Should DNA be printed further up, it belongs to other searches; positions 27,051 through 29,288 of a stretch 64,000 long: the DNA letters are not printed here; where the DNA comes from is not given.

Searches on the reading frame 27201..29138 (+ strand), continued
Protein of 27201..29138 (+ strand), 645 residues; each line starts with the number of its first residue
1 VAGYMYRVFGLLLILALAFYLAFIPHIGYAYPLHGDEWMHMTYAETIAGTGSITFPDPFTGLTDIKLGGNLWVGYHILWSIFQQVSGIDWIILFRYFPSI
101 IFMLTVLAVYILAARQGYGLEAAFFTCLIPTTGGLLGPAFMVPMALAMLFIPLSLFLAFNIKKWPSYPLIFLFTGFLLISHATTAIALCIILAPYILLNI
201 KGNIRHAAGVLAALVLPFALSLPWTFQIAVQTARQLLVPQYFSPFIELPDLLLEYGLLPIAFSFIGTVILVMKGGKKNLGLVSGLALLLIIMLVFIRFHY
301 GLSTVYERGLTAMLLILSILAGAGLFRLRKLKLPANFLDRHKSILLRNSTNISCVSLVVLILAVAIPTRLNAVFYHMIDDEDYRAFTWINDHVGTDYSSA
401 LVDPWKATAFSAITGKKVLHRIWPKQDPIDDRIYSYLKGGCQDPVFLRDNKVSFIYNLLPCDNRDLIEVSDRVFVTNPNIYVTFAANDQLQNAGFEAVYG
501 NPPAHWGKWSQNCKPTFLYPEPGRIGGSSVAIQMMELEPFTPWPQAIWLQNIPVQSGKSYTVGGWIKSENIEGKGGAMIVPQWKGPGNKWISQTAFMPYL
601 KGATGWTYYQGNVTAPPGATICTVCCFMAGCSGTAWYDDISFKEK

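Call 53: find_encoding_contigs(protein=P0093, flank=6000, max_places=2)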
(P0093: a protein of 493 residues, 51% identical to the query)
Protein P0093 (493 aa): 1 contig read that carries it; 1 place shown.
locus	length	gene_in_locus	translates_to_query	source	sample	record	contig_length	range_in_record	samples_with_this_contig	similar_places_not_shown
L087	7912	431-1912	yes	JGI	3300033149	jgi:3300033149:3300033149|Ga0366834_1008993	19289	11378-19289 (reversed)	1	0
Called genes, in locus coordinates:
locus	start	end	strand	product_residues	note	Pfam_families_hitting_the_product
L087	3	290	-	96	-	?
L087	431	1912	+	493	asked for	-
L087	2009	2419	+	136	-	PF01982:CTP-dep_RFKase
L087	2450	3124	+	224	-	PF00702:Hydrolase, PF12710:HAD (weak), PF13419:HAD_2, PF13242:Hydrolase_like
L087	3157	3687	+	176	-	PF01243:PNPOx_N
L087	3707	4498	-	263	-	PF01061:ABC2_membrane, PF12679:ABC2_membrane_2, PF12698:ABC2_membrane_3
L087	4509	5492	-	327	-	PF00005:ABC_tran, PF13304:AAA_21, PF13732:DrrA1-3_C (weak)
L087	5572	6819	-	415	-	PF27098:Rv0959_3rd, PF13519:VWA_2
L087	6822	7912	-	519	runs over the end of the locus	PF01078:Mg_chelatase (faint), PF07728:AAA_5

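Call 54: search_solved_structures(query=A1, max_evalue=10, show_alignments=3)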
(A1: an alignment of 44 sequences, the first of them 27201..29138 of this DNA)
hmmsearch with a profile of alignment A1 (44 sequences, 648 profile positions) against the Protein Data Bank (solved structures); distinct sequences matched with E-value up to 10: 5.
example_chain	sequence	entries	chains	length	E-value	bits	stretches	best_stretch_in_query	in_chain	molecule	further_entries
4d0q_A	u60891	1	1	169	0.0042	18.6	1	491-645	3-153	HYALURONATE LYASE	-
8ag9_A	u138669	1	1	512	0.26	12.7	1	604-645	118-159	Endoglucanase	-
7ml9_A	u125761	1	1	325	0.48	11.8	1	495-578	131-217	Insecticidal protein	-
6chg_B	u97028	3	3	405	1.4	10.3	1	424-504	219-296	KLLA0C10945p | Bre2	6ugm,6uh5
5u5o_A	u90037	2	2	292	2.1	9.7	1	554-590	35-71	LPXTG-motif cell wall anchor domain protein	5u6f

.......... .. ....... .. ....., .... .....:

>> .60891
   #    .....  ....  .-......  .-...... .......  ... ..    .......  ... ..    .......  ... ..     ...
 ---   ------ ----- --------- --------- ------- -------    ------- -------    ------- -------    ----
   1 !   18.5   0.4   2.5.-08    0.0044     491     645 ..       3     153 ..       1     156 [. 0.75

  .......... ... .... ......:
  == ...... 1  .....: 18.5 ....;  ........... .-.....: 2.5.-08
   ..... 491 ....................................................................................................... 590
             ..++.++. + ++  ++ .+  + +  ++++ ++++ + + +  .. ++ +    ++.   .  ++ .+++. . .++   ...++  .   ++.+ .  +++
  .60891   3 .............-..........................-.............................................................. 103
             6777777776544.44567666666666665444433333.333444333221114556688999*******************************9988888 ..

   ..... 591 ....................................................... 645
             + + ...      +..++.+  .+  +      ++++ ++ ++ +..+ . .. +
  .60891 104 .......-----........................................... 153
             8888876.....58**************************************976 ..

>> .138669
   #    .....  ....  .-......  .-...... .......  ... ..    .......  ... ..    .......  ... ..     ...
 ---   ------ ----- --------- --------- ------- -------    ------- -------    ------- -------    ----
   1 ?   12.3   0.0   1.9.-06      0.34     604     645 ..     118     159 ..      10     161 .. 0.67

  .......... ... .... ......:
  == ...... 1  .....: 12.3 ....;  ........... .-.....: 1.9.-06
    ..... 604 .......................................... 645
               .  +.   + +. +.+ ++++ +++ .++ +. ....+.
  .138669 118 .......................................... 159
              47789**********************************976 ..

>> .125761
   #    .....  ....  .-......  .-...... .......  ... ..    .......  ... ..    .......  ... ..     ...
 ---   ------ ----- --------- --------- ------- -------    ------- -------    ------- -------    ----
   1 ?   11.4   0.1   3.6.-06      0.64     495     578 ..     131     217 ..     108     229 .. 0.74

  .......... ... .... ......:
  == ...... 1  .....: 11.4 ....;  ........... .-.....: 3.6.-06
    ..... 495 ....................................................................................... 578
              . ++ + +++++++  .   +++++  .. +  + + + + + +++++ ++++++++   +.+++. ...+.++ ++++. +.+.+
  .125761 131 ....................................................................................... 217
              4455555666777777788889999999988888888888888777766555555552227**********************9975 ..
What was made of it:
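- On Carbohydrate-binding module (CBM4/9/16-like): The profile hits the CBM70 structure 4d0q at 0.0042 (call 54).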

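Call 59: search_protein_families(library=pfam, proteins=[L076:9626-11473:+, L078:174-2192:+, L082:494-2584:+, L084:687-2321:+, L022:13406-14998:+], max_evalue=1)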
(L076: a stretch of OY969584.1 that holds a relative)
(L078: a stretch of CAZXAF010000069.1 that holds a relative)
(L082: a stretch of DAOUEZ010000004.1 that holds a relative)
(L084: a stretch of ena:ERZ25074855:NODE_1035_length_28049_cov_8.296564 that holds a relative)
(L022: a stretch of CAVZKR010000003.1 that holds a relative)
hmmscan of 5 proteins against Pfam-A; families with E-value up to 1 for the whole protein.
L076:9626-11473:+ (616 aa): 2 families
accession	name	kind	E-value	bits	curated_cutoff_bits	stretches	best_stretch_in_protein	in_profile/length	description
PF20176.3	DUF6541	-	1.4e-13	50.5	29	1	19-497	2-499/646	Family of unknown function (DUF6541)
PF08699.15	ArgoL1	-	0.18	11.9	22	0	308-324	21-37/52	Argonaute linker 1 domain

L078:174-2192:+ (673 aa): 1 family
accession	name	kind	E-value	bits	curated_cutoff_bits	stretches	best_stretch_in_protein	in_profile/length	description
PF07760.16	DUF1616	-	0.0051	16.5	31.6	1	44-127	21-116/307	Protein of unknown function (DUF1616)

L082:494-2584:+ (697 aa): 2 families
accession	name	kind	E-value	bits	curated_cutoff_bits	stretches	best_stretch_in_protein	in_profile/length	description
PF07760.16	DUF1616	-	0.0013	18.4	31.6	1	65-148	21-116/307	Protein of unknown function (DUF1616)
PF17194.10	AbiEi_3_N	-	0.027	14.9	26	1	634-679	17-62/93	Transcriptional regulator, AbiEi antitoxin N-terminal domain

L084:687-2321:+ (544 aa): 0 families

L022:13406-14998:+ (530 aa): 21 families
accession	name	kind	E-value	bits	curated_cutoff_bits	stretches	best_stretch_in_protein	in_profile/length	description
PF07705.17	CARDB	-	8.5e-20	71.3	22.7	4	79-155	4-81/101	CARDB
PF12790.13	T6SS-SciN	-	4.3e-08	33.4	27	0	115-178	49-106/120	Type VI secretion lipoprotein, VasD, EvfM, TssJ, VC_A0113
PF22433.2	MtxA_IG-like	-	8.3e-06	26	26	0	304-347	31-74/83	Magnetotaxis protein MtxA, Immunoglobulin-like domain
PF22544.2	HYDIN_VesB_CFA65-like_Ig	-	0.00012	22.7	25.5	1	92-152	16-79/100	HYDIN/CFA65/VesB-like, Ig-like domain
PF00207.28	A2M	-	0.00012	22.3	21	0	268-291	63-86/92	Alpha-2-macroglobulin family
PF17800.7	NPL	-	0.0054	17.9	23.4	0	250-313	12-49/94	Nucleoplasmin-like domain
PF10699.14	HAP2-GCS1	-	0.0058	15.7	27.4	1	220-324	330-435/515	Male gamete fusion factor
PF20992.2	CBP66_2nd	-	0.0084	16.5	27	0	367-396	13-42/78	Nuclear cap binding complex subunit CBP66 second domain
PF17957.7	Big_7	-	0.0095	17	24.1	1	179-245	12-70/70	Bacterial Ig domain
PF10613.14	Lig_chan-Glu_bd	-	0.03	14.9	30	0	417-452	56-94/115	Ligated ion channel L-glutamate- and glycine-binding site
PF00963.24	Cohesin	-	0.04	14.5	24.1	0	266-310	5-50/139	Cohesin domain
PF06030.18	WxLIP_PGBD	-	0.065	13.7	27.3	1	47-160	12-119/121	WxL Interacting Protein, peptidoglycan binding domain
PF03061.28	4HBT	-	0.083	13.7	20.6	0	271-298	44-71/79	Thioesterase superfamily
PF07610.17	DUF1573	-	0.15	12.5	26.1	0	85-147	7-70/98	Protein of unknown function (DUF1573)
PF10358.15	NT-C2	-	0.18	11.9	25.2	0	168-221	10-60/143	N-terminal C2 in EEIG1 and EHBP1 proteins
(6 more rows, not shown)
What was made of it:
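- On DUF6541 (PF20176): The fused relative L076 scores 50.5 bits over profile positions 2-499 (call 59).
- The fused L076 protein passes the Pfam DUF6541 gathering score (call 59).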

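Call 70: search_protein_families(library=pfam, alignment_id=A4, max_evalue=0.01)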
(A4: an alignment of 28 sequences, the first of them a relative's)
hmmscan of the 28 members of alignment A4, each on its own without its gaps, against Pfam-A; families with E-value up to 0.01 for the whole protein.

A. member 1, P0139 (624 aa): 1 family
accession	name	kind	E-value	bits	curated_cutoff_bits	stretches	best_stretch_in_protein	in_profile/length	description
PF07760.16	DUF1616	-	2.3e-31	109.5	31.6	1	15-131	5-134/307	Protein of unknown function (DUF1616)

B. families by the number of members that match (of 28 scanned): 6 families
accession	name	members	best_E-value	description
PF07760.16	DUF1616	7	2.3e-31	Protein of unknown function (DUF1616)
PF13385.13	Laminin_G_3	2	1.3e-27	Concanavalin A-like lectin/glucanases superfamily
PF18911.6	PKD_4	2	2.8e-13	PKD domain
PF00801.26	PKD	2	6.2e-09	PKD domain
PF20176.3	DUF6541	2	1.3e-05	Family of unknown function (DUF6541)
PF04932.20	Wzy_C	1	0.0044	O-Antigen ligase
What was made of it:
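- Tried and rejected: I replaced it with a scan of the 28 N-terminally extended ones (call 70).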

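Call 76: search_protein_families(library=pfam, proteins=[L055:8530-9828:-, L055:12436-15042:-, L055:7499-8539:+, L060:1386-3818:+, L060:7460-8356:-, L064:2-2101:-, L064:4855-5718:-, L062:3227-4390:+, L062:4964-5830:+, L062:5834-6904:+], max_evalue=0.0001)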
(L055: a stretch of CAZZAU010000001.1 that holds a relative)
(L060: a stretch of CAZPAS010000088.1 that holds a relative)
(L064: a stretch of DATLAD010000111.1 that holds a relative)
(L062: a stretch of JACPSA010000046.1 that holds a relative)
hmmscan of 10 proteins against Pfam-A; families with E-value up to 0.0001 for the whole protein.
L055:8530-9828:- (433 aa): 5 families
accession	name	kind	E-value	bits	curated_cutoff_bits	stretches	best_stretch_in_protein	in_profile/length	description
PF03721.20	UDPG_MGDP_dh_N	-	6e-32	111.2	27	2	71-181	73-183/187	UDP-glucose/GDP-mannose dehydrogenase family, NAD binding domain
PF00984.24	UDPG_MGDP_dh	-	7.9e-25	87.2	25.4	1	199-288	1-93/94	UDP-glucose/GDP-mannose dehydrogenase family, central domain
PF03720.21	UDPG_MGDP_dh_C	-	3.4e-19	69.6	30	1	315-420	1-103/103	UDP-glucose/GDP-mannose dehydrogenase family, UDP binding domain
PF03446.21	NAD_binding_2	-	3.8e-06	27.4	21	0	20-131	2-106/161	NAD binding domain of 6-phosphogluconate dehydrogenase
PF02254.24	TrkA_N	-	2.1e-05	25.2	23.8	0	20-69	1-49/116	TrkA-N domain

L055:12436-15042:- (869 aa): 1 family
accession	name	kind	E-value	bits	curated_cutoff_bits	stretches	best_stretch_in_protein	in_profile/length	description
PF07760.16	DUF1616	-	3.3e-56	191.1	31.6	1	606-866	5-306/307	Protein of unknown function (DUF1616)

L055:7499-8539:+ (347 aa): 0 families

L060:1386-3818:+ (811 aa): 2 families
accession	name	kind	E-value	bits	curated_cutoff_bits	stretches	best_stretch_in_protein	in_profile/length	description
PF02516.20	STT3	-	7.2e-26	92.1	24.5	1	45-336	28-308/405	Oligosaccharyl transferase STT3, N-terminal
PF22627.1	AglB_core-like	-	5.2e-19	69.1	27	1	526-634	3-111/111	AglB core domain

L060:7460-8356:- (299 aa): 2 families
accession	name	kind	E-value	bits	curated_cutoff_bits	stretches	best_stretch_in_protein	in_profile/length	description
PF00271.37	Helicase_C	-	6e-33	113.8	23.5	1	121-228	2-109/110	Helicase conserved C-terminal domain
PF00270.35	DEAD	-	3.6e-23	82.6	26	1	1-86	81-166/167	DEAD/DEAH box helicase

L064:2-2101:- (700 aa): 3 families
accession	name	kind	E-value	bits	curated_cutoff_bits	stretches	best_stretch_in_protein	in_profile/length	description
PF00226.36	DnaJ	-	3.2e-23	82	27.8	1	483-544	1-63/63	DnaJ domain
PF02516.20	STT3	-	2.4e-18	67.3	24.5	1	43-292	29-260/405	Oligosaccharyl transferase STT3, N-terminal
PF22627.1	AglB_core-like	-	4.3e-15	56.5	27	1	605-699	3-98/111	AglB core domain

L064:4855-5718:- (288 aa): 2 families
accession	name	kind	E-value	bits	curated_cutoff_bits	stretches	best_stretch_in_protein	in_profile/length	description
PF00588.24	SpoU_methylase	-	1.1e-32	113.6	29.7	1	144-283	3-142/142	SpoU rRNA Methylase family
PF22435.1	MRM3-like_sub_bind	-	1.3e-09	38.7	27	1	47-123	5-84/84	MRM3-like substrate binding domain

L062:3227-4390:+ (388 aa): 1 family
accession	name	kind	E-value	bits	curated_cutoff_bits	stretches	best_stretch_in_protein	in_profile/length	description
PF06508.19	QueC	-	3.5e-06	27.1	22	1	79-138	2-61/210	Queuosine biosynthesis protein QueC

L062:4964-5830:+ (289 aa): 5 families
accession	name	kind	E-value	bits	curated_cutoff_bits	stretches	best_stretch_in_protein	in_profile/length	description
PF00977.27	His_biosynth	-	3.4e-68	229.9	23.6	1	41-266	1-223/228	Histidine biosynthesis protein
PF03060.21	NMO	-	1.8e-07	31.3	28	1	183-266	138-226/331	Nitronate monooxygenase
PF01207.24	Dus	-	8.8e-06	25.5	20.4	0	105-153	179-227/311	Dihydrouridine synthase (Dus)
PF05690.20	ThiG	-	2.7e-05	24.1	23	0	100-148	166-213/247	Thiazole biosynthesis protein ThiG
PF01180.27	DHO_dh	-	5.2e-05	23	27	0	223-271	229-278/291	Dihydroorotate dehydrogenase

L062:5834-6904:+ (357 aa): 1 family
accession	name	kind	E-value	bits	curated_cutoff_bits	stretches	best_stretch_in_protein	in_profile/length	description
PF04007.18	DUF354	-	9.7e-10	38.5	22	1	25-276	19-285/349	Protein of unknown function (DUF354)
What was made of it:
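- On STT3/AglB/PglB oligosaccharyltransferase (Pfam PF02516, GT66): Neighbouring ORFs in L060 and L064 do hit STT3, at 7e-26 and 2e-18 (call 76).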

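Call 84: find_encoding_contigs(protein=P0066, flank=8000, max_places=1)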
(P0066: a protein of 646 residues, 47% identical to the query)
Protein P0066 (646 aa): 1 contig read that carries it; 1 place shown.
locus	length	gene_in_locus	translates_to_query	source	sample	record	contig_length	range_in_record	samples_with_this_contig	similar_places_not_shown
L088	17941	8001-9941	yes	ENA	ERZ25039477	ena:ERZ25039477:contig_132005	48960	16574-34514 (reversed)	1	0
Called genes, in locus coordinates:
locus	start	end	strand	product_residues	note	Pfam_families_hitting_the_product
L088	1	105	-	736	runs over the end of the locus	PF09971:DUF2206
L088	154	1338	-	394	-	PF13439:Glyco_transf_4, PF00534:Glycos_transf_1 (weak), PF13692:Glyco_trans_1_4, PF13524:Glyco_trans_1_2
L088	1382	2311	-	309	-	PF00535:Glycos_transf_2, PF10111:Glyco_tranf_2_2 (weak), PF13641:Glyco_tranf_2_3 (weak)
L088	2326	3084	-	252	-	PF00535:Glycos_transf_2, PF13641:Glyco_tranf_2_3 (weak)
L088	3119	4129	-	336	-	PF01073:3Beta_HSD, PF01370:Epimerase, PF02719:Polysacc_synt_2, PF04321:RmlD_sub_bind, PF05368:NmrA (weak), PF07993:NAD_binding_4 (faint), PF13460:NAD_binding_10, PF16363:GDP_Man_Dehyd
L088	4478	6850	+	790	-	PF16656:Pur_ac_phosph_N (faint), PF00041:fn3, PF25788:Ig_Rha78A_N (weak)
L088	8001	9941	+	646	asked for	PF02018:CBM_4_9 (weak)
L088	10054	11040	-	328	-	-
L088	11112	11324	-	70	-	-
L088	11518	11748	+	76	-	-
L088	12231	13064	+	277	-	PF07760:DUF1616, PF20176:DUF6541 (weak)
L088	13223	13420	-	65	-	-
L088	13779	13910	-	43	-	-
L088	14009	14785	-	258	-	-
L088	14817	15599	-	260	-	PF02517:Rce1-like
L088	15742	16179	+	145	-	-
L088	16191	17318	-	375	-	PF22694:CtpB_N-like, PF00595:PDZ, PF13180:PDZ_2, PF17820:PDZ_6, PF03572:Peptidase_S41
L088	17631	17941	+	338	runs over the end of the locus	PF07584:BatA, PF00092:VWA, PF13519:VWA_2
